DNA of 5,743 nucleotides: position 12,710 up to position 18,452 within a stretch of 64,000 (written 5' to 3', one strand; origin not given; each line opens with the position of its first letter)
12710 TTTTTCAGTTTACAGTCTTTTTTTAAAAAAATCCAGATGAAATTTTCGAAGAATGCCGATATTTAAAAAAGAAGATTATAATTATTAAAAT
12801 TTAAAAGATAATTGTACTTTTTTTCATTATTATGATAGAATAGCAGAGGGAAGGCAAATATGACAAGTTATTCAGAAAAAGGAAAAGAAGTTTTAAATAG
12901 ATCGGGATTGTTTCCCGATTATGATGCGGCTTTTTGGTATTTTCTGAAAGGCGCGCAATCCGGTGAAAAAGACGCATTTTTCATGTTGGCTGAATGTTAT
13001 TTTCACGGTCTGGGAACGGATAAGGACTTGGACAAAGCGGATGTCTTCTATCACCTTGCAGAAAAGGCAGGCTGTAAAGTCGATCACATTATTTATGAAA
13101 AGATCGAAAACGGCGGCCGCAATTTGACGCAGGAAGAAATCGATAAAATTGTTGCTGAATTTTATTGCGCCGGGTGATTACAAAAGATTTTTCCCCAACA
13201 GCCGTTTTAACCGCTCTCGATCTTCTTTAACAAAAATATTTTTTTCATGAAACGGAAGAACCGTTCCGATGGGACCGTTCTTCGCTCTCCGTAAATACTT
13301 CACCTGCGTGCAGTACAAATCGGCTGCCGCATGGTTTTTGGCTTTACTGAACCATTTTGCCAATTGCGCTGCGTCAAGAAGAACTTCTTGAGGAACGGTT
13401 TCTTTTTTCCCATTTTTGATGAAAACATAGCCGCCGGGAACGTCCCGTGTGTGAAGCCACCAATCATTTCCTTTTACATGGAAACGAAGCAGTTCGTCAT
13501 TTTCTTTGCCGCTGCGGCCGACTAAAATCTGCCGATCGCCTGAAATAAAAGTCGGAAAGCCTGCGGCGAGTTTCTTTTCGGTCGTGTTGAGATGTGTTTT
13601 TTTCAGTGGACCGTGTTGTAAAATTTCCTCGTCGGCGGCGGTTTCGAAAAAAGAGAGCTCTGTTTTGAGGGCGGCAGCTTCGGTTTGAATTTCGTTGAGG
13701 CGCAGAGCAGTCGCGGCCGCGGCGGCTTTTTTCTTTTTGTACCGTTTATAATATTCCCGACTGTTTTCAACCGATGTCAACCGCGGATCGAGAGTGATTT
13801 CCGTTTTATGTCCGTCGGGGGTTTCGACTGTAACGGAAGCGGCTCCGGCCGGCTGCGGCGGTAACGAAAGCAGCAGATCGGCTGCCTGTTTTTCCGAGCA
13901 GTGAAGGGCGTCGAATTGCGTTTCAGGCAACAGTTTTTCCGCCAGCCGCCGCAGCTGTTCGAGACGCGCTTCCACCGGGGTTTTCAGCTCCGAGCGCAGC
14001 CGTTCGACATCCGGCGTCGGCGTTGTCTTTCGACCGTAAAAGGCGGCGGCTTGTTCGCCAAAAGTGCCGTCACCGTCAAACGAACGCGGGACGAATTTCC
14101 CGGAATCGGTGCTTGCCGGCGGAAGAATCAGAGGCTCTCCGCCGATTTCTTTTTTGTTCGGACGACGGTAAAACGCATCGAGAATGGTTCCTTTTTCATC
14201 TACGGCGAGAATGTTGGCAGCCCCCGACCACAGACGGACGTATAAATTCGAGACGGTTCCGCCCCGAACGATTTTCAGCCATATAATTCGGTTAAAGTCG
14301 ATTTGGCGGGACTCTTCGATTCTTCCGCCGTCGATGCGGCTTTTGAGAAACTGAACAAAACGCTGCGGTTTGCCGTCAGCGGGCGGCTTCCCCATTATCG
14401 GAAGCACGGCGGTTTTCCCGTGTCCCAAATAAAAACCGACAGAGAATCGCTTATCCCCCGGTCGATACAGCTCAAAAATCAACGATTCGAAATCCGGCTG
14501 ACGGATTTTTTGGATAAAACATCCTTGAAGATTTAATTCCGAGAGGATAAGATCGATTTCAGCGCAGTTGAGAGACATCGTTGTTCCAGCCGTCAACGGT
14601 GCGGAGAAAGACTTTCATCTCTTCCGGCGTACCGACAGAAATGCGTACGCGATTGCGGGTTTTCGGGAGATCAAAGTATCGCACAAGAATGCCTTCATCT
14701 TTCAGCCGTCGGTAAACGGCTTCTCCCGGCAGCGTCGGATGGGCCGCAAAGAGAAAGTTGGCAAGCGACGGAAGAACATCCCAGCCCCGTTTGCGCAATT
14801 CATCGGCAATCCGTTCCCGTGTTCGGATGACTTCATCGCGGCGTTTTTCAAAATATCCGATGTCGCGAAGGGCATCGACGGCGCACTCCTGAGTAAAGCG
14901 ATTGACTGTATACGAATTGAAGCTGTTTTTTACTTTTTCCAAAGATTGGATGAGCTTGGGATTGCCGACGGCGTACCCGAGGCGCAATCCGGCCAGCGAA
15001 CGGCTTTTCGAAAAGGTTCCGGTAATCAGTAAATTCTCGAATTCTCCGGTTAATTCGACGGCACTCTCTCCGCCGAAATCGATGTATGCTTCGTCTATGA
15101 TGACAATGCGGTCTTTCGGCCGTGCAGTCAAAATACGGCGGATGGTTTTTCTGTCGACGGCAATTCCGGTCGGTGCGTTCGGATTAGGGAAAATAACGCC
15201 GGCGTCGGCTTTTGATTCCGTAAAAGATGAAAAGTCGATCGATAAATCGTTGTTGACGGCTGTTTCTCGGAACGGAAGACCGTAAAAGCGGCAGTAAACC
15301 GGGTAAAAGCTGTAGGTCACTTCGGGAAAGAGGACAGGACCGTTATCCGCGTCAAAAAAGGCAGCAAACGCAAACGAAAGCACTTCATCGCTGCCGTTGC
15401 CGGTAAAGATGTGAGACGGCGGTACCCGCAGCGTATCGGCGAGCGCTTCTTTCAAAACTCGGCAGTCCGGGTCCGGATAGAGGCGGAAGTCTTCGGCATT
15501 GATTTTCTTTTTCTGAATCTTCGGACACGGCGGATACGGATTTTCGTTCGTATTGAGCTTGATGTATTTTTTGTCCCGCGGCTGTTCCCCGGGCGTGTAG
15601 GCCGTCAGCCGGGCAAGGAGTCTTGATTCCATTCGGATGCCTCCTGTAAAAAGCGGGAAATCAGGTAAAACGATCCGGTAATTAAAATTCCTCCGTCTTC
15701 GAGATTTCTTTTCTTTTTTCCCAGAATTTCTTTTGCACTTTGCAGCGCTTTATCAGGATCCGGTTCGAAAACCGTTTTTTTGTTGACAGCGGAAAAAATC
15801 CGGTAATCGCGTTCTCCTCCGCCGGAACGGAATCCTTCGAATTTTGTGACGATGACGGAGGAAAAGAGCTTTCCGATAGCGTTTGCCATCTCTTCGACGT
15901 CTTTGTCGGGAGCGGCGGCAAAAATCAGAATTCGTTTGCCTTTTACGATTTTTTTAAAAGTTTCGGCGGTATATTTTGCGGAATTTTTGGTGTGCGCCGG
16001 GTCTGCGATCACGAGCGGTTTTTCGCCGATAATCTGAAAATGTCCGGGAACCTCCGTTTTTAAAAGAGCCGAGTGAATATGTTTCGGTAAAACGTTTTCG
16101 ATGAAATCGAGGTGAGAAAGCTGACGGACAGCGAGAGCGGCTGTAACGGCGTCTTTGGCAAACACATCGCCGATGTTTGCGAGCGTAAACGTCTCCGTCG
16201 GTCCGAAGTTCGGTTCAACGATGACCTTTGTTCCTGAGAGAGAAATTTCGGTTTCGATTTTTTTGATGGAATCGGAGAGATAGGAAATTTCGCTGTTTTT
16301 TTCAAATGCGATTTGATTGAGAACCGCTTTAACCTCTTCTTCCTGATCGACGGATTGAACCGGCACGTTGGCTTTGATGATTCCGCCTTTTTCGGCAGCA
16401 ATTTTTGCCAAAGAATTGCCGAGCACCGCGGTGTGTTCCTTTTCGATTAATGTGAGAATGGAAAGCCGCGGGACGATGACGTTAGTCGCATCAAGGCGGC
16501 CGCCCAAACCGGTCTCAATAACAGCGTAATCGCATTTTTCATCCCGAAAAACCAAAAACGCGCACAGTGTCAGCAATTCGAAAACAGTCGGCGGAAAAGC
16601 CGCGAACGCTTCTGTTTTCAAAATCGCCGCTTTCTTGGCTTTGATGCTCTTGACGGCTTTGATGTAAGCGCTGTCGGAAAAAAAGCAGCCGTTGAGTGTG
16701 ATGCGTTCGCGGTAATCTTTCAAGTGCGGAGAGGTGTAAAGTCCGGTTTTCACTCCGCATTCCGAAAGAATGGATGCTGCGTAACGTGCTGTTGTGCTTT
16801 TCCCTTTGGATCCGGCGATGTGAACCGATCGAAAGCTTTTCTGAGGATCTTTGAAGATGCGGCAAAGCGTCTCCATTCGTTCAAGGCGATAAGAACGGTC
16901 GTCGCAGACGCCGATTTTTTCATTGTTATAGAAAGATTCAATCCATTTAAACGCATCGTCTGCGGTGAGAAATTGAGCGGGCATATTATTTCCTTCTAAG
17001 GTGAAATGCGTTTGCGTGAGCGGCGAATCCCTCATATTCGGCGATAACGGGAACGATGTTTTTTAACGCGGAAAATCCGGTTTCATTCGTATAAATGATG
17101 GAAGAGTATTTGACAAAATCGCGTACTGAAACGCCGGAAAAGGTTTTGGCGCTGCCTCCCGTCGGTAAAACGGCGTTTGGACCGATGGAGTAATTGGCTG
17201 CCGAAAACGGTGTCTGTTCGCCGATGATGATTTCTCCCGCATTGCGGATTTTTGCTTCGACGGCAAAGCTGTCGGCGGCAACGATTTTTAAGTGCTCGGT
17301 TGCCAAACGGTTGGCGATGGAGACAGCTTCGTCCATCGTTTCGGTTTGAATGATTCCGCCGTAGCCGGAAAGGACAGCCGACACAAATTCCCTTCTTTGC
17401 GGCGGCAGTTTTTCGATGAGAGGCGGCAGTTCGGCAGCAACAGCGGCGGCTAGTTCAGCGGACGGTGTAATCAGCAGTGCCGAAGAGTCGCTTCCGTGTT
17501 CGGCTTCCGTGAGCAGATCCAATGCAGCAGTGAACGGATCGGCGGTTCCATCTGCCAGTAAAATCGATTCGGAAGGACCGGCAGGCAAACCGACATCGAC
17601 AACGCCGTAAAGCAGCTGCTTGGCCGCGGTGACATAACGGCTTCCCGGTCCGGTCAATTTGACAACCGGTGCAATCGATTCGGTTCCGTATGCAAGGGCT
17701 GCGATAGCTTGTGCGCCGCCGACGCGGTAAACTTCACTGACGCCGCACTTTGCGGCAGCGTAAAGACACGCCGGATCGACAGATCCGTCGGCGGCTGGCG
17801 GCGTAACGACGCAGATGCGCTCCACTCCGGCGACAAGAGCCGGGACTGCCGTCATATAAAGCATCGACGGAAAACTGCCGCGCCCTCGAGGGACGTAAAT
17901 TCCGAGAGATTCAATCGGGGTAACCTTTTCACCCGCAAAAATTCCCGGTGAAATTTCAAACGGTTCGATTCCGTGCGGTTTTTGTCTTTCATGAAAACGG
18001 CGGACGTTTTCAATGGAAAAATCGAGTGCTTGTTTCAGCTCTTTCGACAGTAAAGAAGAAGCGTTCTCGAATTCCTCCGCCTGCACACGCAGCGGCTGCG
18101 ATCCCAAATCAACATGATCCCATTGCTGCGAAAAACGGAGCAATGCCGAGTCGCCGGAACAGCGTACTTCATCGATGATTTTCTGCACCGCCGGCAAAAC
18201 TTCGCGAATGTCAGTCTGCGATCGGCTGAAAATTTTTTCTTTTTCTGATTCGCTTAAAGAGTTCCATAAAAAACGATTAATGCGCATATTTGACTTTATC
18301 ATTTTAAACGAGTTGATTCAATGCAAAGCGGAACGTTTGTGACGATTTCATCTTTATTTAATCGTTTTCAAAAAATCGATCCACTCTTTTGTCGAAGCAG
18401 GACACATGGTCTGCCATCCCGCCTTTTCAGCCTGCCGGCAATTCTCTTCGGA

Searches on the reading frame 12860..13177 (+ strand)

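Call 65: search_protein_families(library=pfam, proteins=[window:12860-13177:+], max_evalue=0.00001)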
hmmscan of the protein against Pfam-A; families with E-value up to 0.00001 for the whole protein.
window:12860-13177:+ (105 aa): 1 family
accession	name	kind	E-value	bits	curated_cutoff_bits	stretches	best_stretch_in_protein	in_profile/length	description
PF08238.18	Sel1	-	2.1e-08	34.8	30.7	0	41-71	5-35/36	Sel1 repeat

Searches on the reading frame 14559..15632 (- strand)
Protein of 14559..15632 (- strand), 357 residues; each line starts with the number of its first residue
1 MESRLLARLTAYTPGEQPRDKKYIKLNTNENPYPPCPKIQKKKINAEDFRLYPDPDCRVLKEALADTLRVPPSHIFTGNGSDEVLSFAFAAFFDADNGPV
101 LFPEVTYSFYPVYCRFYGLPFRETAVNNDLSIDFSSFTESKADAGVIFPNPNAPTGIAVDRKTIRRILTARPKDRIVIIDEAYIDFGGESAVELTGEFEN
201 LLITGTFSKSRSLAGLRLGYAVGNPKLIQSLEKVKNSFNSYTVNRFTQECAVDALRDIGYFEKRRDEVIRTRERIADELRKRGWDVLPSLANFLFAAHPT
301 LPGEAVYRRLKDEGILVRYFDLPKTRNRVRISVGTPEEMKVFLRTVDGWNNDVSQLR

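Call 37: search_protein_families(library=pfam, proteins=[window:14559-15632:-], max_evalue=0.00001)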
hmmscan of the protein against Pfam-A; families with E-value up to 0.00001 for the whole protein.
window:14559-15632:- (357 aa): 1 family
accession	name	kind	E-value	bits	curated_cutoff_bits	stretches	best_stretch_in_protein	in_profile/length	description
PF00155.27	Aminotran_1_2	-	9.2e-58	196.6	19.7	1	22-344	2-359/361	Aminotransferase class I and II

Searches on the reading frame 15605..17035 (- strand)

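Call 37: search_protein_families(library=pfam, proteins=[window:15605-17035:-], max_evalue=0.00001)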
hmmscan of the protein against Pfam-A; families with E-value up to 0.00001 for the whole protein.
window:15605-17035:- (476 aa): 2 families
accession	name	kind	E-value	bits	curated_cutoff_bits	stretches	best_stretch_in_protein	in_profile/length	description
PF02875.26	Mur_ligase_C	-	8.7e-10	40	28.4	1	333-441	3-118/127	Mur ligase, glutamate ligase domain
PF08245.18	Mur_ligase_M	-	7.7e-08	33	24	0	73-301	1-198/200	Mur ligase middle domain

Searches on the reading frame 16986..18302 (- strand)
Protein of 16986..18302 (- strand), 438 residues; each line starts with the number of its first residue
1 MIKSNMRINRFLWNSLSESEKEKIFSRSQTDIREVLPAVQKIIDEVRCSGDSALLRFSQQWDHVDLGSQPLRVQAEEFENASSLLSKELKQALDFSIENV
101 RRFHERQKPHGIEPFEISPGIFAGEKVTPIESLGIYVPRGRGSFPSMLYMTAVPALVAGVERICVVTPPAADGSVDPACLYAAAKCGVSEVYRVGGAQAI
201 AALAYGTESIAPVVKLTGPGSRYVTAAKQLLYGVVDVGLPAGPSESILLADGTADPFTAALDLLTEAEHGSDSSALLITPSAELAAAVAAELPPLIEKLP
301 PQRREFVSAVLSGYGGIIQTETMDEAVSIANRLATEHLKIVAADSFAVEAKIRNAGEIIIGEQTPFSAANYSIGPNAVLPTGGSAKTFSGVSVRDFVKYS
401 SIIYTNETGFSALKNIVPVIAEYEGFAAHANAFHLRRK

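Call 65: search_protein_families(library=pfam, proteins=[window:16986-18302:-], max_evalue=0.00001)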
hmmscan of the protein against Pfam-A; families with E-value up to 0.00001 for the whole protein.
window:16986-18302:- (438 aa): 1 family
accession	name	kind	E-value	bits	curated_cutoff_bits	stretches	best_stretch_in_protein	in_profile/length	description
PF00815.25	Histidinol_dh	-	1.1e-144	482.9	27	1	26-436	2-410/411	Histidinol dehydrogenase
